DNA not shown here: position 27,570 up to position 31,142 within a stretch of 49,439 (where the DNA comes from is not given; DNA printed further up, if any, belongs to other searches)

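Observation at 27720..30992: Hnd/HoxEFU-type NAD(P)H diaphorase operon whose catalytic subunit is HdrA rather than a hydrogenase or formate dehydrogenase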

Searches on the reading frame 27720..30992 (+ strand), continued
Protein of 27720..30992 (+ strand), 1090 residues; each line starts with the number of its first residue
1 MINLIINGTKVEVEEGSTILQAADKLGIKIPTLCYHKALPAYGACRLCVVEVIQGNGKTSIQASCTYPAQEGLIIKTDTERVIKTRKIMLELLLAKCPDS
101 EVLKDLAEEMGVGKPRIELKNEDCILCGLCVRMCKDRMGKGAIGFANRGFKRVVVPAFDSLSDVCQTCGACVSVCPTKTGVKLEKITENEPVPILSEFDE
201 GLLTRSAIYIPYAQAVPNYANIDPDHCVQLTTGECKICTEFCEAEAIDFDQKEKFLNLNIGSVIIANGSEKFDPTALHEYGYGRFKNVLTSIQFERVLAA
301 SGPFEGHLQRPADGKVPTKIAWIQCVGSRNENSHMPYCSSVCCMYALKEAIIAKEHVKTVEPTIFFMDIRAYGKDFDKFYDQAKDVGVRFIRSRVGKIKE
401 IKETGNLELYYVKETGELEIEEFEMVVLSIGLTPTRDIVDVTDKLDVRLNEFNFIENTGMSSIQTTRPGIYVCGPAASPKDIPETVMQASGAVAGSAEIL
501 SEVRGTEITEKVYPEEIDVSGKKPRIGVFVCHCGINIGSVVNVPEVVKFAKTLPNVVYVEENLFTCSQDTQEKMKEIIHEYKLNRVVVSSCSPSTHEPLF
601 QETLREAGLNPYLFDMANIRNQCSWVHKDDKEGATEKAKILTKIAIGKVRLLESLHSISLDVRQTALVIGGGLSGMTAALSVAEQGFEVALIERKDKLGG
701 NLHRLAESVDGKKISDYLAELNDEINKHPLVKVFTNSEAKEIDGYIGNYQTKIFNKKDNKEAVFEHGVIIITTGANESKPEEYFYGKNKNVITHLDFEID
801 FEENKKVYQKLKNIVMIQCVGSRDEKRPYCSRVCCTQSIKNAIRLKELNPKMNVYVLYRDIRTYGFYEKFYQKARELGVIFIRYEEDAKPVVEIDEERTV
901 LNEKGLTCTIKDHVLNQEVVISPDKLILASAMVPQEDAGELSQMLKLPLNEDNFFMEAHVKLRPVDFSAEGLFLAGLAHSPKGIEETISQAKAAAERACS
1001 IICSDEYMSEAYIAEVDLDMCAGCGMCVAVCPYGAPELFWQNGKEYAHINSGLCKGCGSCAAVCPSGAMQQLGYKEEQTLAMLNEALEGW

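Call 6: search_solved_structures(query=window:27720-30992:+, max_evalue=0.001, show_alignments=3)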
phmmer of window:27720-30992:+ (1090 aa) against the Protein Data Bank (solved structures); distinct sequences matched with E-value up to 0.001: 104 (the best 60 are shown).
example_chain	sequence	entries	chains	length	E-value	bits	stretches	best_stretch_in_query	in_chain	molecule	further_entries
5odc_A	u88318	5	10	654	4.2e-171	574.2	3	523-756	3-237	Heterodisulfide reductase, subunit A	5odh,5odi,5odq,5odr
8rvu_a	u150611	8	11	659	5.5e-162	544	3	520-756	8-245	H(2):CoB-CoM heterodisulfide,ferredoxin reductase subunit A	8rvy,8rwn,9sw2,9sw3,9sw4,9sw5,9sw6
8rvv_A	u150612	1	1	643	3.6e-161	541.3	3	524-756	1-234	H(2):CoB-CoM heterodisulfide,ferredoxin reductase subunit A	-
9sfi_A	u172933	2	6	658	1e-143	483.5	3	163-432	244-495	CoB--CoM heterodisulfide reductase iron-sulfur subunit A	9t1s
7bkb_A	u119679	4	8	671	9.5e-142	477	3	522-755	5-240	CoB--CoM heterodisulfide reductase iron-sulfur subunit A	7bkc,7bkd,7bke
9mqx_A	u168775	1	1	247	3.2e-39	137.6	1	2-178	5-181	NADH:ubiquinone oxidoreductase chain G-like protein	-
6tjr_A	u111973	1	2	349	2.5e-32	114.7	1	258-495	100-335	Fumarate reductase/succinate dehydrogenase flavoprotein domain protein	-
8a6t_A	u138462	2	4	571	1.4e-31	112.3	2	1-96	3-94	Electron bifurcating hydrogenase subunit HydA1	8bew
8oh5_C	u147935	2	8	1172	1.5e-31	112.2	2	2-94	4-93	Formate dehydrogenase-O, major subunit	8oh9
9bov_A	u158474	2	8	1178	2e-31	111.8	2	4-96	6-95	Molybdopterin oxidoreductase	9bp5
7p5h_A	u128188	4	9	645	2.8e-25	91.4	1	5-178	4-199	Fe-hydrogenase, subunit alpha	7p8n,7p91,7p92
7t2r_A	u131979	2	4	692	2.1e-24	88.5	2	2-95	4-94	NiFe hydrogenase subunit A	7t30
7q4v_A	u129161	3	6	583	6.3e-23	83.6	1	3-177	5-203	Iron hydrogenase HydA1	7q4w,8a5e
7q5y_A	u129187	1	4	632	2.5e-21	78.4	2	3-100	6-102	NADH dehydrogenase I chain G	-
9wxb_B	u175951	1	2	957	4.4e-21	77.5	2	2-98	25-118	Formate dehydrogenase alpha subunit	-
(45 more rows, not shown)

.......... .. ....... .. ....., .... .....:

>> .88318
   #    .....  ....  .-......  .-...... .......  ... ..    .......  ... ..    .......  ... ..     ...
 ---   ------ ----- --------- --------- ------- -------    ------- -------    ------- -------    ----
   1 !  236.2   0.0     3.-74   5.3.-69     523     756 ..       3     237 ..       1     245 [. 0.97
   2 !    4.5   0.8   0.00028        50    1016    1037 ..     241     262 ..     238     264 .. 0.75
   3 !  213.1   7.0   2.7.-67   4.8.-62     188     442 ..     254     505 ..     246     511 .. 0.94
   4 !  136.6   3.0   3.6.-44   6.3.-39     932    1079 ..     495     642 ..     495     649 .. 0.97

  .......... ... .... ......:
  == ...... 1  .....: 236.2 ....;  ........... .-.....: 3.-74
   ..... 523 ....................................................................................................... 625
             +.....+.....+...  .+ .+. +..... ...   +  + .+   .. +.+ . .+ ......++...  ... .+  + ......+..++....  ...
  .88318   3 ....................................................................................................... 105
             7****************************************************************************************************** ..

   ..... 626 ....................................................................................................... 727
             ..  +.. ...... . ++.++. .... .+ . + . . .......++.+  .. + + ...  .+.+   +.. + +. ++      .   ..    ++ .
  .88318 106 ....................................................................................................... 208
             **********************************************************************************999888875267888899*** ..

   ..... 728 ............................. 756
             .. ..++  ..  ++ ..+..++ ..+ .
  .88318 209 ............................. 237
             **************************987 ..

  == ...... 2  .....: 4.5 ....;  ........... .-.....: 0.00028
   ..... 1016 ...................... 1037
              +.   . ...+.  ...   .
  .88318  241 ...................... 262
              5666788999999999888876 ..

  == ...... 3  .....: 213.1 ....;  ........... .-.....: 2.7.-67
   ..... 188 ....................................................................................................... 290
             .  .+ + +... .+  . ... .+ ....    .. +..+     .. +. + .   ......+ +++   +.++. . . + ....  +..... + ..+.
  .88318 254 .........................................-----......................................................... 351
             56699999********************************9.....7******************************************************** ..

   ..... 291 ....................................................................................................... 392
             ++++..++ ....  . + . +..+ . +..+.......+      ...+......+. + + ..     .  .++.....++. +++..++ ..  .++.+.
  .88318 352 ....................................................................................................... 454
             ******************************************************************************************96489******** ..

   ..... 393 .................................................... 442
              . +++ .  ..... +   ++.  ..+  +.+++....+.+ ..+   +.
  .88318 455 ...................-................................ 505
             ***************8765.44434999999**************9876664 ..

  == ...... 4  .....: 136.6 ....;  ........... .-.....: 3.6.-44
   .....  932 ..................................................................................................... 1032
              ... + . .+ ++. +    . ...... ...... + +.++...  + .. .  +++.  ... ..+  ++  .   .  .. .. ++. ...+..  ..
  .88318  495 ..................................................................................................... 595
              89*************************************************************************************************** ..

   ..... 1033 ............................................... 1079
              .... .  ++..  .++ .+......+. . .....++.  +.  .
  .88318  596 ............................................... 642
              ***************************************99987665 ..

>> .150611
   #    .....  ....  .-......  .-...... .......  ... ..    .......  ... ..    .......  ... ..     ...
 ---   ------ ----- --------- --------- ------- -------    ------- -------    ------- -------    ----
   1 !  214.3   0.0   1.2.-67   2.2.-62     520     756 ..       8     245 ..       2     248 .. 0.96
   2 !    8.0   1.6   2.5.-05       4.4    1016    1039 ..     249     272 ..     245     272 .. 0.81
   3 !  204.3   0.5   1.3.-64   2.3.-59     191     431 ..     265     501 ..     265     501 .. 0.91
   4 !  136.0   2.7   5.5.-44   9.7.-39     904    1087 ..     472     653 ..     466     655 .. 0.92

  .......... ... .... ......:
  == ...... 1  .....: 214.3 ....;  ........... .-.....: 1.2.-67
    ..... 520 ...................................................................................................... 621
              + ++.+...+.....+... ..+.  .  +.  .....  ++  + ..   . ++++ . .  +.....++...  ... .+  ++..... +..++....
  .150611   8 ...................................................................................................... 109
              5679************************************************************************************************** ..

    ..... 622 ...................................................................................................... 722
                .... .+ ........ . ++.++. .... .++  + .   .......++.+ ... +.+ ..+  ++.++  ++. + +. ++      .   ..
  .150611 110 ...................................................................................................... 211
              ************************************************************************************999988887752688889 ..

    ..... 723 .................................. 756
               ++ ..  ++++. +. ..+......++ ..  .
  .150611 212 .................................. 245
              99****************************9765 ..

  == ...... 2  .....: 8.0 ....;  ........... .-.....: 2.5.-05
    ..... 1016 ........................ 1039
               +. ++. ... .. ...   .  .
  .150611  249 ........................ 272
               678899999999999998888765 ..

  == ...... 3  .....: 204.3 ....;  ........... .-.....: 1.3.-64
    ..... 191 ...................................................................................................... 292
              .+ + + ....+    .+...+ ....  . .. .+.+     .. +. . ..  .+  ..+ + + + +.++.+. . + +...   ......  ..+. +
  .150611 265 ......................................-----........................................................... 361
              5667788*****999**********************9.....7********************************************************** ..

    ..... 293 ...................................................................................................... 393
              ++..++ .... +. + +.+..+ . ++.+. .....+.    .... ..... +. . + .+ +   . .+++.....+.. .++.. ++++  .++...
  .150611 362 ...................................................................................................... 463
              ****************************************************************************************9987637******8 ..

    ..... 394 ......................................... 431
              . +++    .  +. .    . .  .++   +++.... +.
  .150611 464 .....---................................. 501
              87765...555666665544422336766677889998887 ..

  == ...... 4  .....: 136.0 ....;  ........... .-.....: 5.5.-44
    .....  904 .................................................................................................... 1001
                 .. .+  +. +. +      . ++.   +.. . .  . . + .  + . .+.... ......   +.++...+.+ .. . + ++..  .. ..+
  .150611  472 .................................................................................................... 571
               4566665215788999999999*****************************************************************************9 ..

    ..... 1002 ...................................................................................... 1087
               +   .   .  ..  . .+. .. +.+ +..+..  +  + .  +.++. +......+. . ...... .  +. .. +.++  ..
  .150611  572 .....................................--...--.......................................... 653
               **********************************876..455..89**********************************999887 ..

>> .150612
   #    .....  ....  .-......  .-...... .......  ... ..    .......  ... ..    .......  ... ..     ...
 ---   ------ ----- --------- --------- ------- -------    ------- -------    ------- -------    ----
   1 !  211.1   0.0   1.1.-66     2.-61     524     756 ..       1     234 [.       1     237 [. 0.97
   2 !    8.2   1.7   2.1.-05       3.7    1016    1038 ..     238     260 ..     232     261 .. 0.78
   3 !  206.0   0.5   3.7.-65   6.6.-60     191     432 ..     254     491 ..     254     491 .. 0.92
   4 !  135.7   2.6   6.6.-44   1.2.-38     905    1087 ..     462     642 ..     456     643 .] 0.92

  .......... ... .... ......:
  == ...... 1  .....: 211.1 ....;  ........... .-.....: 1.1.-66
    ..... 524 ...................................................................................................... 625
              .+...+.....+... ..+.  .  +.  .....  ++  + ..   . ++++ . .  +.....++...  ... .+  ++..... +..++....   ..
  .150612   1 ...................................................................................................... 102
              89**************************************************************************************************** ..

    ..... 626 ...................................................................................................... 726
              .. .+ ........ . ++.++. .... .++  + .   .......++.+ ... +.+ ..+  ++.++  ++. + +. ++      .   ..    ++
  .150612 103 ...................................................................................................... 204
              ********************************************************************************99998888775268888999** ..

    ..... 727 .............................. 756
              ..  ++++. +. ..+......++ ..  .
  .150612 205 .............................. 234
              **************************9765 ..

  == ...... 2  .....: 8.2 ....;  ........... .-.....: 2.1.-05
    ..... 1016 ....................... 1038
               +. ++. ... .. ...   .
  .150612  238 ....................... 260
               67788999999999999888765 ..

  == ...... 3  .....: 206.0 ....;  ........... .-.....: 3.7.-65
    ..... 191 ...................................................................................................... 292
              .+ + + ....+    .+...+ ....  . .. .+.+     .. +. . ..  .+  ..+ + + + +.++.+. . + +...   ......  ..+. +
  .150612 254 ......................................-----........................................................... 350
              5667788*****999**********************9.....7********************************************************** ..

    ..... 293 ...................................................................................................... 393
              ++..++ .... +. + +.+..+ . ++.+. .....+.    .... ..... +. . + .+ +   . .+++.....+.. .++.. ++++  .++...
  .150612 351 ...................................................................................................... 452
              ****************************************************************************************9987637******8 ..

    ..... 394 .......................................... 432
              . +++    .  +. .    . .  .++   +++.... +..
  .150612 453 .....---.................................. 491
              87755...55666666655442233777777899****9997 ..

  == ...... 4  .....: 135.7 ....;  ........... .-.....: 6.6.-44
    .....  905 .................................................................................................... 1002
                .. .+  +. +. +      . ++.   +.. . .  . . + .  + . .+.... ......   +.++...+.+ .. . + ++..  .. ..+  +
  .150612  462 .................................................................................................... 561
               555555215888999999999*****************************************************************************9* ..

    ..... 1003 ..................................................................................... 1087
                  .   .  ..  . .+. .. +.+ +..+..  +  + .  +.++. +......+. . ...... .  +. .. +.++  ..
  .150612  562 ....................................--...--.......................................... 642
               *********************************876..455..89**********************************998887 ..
